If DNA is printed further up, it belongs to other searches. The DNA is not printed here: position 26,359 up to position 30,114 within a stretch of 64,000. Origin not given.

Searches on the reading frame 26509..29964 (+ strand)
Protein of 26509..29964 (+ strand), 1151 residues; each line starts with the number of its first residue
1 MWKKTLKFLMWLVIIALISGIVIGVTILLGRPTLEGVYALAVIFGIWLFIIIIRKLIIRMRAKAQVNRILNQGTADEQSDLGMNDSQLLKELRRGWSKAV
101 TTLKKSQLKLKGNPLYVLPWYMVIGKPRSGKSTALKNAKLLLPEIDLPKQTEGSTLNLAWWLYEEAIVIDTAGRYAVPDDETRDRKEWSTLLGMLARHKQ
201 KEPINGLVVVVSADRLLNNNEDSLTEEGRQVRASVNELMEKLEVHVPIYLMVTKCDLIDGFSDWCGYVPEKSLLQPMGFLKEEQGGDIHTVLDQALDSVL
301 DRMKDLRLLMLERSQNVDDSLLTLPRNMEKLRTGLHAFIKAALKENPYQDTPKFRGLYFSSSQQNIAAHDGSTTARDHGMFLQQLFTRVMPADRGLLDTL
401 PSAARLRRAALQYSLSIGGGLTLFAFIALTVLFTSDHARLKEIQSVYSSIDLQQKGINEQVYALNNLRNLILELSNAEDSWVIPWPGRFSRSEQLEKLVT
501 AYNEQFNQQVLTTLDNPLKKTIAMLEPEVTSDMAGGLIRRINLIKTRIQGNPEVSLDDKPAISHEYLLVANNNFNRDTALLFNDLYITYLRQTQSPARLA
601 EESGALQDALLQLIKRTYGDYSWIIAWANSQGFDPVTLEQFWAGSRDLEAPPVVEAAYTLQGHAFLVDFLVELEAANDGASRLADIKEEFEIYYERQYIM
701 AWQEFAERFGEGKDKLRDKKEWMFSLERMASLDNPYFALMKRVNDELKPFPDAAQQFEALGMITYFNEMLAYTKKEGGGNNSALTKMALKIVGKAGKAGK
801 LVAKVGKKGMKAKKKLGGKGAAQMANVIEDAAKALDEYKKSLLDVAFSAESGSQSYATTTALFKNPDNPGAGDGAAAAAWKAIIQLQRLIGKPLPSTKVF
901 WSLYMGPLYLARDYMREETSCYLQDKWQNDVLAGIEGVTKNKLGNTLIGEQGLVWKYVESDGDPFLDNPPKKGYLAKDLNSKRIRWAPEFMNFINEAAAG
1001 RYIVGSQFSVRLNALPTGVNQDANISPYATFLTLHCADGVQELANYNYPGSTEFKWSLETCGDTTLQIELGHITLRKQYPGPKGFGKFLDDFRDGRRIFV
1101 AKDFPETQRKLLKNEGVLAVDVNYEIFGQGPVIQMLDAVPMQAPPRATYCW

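Call 6: search_protein_families(library=pfam, proteins=[window:26509-29964:+], max_evalue=0.001)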
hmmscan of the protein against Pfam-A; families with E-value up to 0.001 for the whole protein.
window:26509-29964:+ (1151 aa): 1 family
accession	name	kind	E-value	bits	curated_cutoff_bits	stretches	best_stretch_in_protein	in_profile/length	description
PF14331.11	IcmF-related_N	-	6.9e-58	196.4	25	1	182-410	2-251/259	IcmF-related N-terminal domain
